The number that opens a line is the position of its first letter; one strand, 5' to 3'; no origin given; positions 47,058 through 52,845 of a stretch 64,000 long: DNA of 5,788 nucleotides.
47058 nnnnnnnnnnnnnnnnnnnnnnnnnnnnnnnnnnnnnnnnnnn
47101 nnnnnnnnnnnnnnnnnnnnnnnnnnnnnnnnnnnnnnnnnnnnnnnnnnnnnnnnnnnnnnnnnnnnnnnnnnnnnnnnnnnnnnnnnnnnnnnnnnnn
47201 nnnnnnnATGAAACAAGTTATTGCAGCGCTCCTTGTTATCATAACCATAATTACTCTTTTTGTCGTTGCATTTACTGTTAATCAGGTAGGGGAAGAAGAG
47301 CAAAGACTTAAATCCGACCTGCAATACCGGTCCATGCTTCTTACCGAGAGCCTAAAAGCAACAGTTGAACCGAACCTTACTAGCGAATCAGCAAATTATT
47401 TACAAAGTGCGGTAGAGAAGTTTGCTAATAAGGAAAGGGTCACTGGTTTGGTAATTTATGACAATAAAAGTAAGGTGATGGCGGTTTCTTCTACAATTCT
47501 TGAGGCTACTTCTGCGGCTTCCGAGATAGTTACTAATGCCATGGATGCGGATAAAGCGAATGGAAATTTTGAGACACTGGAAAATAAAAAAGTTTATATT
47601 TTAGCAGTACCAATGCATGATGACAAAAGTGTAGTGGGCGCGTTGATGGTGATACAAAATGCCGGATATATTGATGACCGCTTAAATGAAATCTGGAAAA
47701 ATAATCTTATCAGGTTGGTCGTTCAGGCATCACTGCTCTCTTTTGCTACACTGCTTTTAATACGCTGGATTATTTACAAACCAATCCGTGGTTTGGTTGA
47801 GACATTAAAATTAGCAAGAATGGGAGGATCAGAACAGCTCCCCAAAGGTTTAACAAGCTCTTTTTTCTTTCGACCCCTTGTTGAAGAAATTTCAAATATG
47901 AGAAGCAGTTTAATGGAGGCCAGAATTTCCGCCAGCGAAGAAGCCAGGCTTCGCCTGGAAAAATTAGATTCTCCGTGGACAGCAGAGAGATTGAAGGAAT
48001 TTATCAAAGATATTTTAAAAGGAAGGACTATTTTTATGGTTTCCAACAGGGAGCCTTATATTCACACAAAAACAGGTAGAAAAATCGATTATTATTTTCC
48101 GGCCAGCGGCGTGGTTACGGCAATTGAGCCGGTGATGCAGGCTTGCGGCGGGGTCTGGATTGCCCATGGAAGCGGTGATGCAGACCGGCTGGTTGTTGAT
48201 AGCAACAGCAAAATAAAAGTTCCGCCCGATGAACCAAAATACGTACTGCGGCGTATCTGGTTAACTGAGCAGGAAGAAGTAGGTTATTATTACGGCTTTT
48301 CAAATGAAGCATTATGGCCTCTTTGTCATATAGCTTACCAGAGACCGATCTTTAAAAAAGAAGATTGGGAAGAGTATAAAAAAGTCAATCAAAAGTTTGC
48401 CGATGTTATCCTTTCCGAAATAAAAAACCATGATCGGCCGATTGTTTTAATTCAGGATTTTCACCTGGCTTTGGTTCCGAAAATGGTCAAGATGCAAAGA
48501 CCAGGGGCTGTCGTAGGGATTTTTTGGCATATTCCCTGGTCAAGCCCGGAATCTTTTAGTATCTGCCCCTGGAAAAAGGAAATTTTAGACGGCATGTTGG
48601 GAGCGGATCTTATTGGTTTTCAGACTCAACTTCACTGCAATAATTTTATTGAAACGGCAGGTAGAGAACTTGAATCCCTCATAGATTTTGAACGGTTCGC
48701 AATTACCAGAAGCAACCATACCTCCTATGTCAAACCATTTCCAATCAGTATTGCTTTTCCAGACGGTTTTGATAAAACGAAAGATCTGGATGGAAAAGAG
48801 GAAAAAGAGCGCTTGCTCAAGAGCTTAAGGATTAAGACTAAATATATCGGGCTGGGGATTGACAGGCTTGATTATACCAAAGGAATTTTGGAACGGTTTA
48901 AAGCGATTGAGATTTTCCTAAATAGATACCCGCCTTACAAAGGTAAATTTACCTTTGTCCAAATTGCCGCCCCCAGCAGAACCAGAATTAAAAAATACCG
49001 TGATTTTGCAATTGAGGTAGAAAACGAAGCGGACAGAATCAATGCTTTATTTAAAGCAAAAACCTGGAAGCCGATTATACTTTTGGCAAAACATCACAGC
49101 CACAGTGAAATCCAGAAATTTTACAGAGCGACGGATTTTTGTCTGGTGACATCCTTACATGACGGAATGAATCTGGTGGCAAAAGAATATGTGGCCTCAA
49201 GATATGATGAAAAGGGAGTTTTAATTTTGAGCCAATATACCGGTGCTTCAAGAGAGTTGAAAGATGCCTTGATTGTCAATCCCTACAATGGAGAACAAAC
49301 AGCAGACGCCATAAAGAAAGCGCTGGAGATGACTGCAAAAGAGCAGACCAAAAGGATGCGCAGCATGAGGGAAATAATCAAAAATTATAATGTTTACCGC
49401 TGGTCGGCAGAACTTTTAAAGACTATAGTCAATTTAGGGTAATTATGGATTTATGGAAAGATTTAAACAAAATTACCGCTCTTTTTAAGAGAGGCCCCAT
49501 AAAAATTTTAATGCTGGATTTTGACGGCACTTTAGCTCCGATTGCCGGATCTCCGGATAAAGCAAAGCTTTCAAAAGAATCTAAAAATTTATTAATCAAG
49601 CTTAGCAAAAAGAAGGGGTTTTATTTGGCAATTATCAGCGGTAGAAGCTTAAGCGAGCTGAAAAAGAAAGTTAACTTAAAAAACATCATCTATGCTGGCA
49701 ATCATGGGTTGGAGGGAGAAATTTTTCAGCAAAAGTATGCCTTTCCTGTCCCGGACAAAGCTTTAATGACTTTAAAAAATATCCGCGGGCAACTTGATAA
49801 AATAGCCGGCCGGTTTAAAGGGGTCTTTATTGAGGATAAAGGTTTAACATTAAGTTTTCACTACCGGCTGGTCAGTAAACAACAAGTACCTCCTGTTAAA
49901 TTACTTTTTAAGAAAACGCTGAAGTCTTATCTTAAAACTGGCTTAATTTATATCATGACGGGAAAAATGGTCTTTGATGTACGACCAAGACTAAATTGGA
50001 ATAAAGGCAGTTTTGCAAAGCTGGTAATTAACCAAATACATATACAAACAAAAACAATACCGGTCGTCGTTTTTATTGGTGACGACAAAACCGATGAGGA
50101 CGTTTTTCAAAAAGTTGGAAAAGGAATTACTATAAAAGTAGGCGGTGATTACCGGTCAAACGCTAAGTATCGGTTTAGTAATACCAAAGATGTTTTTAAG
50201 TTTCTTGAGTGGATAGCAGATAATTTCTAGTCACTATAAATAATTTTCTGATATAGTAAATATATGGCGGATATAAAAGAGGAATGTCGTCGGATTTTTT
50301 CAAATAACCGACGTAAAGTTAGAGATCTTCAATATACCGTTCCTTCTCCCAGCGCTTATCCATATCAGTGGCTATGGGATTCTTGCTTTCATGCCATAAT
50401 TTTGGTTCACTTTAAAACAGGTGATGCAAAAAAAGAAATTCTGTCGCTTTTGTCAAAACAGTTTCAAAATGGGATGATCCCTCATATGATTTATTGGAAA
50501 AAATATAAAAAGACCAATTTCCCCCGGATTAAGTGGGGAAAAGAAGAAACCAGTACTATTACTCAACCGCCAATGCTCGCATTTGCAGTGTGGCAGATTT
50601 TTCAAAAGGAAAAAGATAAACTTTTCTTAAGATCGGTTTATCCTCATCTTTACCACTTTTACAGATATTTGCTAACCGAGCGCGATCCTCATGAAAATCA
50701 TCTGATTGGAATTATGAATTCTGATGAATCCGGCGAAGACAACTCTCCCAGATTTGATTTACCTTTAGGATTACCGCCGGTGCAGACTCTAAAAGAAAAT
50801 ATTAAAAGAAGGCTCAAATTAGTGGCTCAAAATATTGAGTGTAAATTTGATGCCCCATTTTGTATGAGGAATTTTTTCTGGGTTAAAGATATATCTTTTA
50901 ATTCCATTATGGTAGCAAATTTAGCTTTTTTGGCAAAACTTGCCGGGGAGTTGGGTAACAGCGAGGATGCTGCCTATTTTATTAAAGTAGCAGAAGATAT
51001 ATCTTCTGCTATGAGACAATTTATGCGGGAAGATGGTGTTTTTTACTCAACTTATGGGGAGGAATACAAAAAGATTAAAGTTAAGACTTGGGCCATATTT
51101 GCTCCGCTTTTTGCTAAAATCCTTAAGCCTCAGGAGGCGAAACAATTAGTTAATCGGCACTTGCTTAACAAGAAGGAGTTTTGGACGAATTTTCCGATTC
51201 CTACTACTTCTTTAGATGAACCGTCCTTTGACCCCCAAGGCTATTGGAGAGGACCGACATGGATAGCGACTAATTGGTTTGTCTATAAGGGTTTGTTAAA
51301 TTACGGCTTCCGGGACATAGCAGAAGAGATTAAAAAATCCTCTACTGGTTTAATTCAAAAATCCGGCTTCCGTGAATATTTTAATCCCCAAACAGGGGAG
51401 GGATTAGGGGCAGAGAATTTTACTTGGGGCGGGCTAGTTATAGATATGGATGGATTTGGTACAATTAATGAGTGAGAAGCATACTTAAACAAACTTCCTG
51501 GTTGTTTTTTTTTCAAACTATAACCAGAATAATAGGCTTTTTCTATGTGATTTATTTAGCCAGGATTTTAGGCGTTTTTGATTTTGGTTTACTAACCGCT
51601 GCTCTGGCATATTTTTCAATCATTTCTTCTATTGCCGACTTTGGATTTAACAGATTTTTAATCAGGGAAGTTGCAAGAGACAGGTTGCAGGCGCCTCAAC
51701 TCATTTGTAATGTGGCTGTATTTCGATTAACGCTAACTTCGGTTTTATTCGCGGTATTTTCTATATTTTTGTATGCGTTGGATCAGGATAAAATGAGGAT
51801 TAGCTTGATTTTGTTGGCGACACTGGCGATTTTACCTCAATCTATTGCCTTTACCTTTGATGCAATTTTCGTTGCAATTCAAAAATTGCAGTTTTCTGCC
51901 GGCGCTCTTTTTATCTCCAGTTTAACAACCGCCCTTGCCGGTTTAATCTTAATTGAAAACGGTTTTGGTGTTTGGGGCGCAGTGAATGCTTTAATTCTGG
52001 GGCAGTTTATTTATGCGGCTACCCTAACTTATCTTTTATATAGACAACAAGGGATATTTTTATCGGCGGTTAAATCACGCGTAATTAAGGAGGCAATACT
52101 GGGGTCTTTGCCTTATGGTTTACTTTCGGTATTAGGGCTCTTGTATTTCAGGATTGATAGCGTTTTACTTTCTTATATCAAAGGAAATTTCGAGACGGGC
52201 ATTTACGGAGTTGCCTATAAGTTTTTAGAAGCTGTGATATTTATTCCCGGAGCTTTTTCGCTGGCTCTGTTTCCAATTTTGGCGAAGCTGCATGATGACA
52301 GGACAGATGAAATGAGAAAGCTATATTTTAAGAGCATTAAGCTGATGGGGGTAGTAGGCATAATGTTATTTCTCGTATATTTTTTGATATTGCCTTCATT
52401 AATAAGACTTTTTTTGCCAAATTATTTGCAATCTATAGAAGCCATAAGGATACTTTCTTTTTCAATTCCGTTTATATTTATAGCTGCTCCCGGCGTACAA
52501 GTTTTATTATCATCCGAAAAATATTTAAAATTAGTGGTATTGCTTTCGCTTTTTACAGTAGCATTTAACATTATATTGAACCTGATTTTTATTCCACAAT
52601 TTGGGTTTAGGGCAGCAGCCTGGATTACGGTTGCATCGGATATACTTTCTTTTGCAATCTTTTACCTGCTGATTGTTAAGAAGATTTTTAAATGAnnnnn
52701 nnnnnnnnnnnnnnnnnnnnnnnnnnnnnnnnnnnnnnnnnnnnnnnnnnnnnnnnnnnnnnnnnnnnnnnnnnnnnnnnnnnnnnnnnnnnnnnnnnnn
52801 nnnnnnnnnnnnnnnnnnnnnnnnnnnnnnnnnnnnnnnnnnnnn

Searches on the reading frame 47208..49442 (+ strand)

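Call 11: search_protein_families(library=pfam, proteins=[window:47208-49442:+], max_evalue=0.001)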
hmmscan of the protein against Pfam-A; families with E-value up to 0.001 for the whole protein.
window:47208-49442:+ (744 aa): 2 families
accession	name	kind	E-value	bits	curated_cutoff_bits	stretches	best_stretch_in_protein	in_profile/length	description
PF00982.27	Glyco_transf_20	-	3e-117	392.7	32.5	1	276-740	4-471/473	Glycosyltransferase family 20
PF00534.26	Glycos_transf_1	-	0.0006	19.8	26.4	0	567-717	17-165/172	Glycosyl transferases group 1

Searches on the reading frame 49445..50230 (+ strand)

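Call 11: search_protein_families(library=pfam, proteins=[window:49445-50230:+], max_evalue=0.001)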
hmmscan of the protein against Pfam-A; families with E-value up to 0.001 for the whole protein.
window:49445-50230:+ (261 aa): 3 families
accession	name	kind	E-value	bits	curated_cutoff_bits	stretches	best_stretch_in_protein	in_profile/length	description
PF02358.22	Trehalose_PPase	-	7.3e-41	140.3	27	1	23-227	1-206/235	Trehalose-phosphatase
PF08282.18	Hydrolase_3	-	9.1e-10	39.1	20.9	1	23-77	2-50/255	haloacid dehalogenase-like hydrolase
PF05116.19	S6PP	-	0.0003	20.9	20.3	0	20-81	3-58/247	Sucrose-6F-phosphate phosphohydrolase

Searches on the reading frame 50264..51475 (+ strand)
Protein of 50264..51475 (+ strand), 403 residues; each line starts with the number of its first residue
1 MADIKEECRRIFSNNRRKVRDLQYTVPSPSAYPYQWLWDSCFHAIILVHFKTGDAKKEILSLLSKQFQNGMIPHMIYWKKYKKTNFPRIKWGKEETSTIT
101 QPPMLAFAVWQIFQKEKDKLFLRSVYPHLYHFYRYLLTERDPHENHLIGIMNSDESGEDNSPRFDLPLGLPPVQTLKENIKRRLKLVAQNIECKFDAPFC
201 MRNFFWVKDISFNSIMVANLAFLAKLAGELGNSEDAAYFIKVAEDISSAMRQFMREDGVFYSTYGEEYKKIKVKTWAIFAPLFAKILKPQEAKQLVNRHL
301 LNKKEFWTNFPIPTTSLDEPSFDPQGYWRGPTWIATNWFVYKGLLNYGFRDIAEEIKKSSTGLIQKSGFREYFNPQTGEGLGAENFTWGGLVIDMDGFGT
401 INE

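Call 11: search_protein_families(library=pfam, proteins=[window:50264-51475:+], max_evalue=0.001)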
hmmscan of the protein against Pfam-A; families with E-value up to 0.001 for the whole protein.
window:50264-51475:+ (403 aa): 4 families
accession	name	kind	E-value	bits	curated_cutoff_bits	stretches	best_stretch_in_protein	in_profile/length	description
PF22422.2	MGH1-like_GH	-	4.3e-82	277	27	1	32-388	1-355/356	Mannosylglycerate hydrolase MGH1-like glycoside hydrolase domain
PF01204.24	Trehalase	-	2.5e-12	46.9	21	1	211-358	308-456/512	Trehalase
PF03200.22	Glyco_hydro_63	-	2.5e-12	46.8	22.4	2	264-393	336-487/492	Glycosyl hydrolase family 63 C-terminal domain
PF17389.8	Bac_rhamnosid6H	-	1.8e-05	24.6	24.5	0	217-301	176-251/339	Bacterial alpha-L-rhamnosidase 6 hairpin glycosidase domain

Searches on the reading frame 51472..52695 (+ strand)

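Call 11: search_protein_families(library=pfam, proteins=[window:51472-52695:+], max_evalue=0.001)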
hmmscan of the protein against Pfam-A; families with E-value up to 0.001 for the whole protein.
window:51472-52695:+ (407 aa): 3 families
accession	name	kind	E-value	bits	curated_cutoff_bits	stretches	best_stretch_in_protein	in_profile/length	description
PF01943.22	Polysacc_synt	-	2.1e-28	99.9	28.2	1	4-274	1-274/274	Polysaccharide biosynthesis protein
PF13440.11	Polysacc_synt_3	-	5.7e-17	62.3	23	1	29-315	2-284/293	Polysaccharide biosynthesis protein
PF03023.19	MurJ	-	7.6e-06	25.2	27.4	1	244-352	13-128/451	Lipid II flippase MurJ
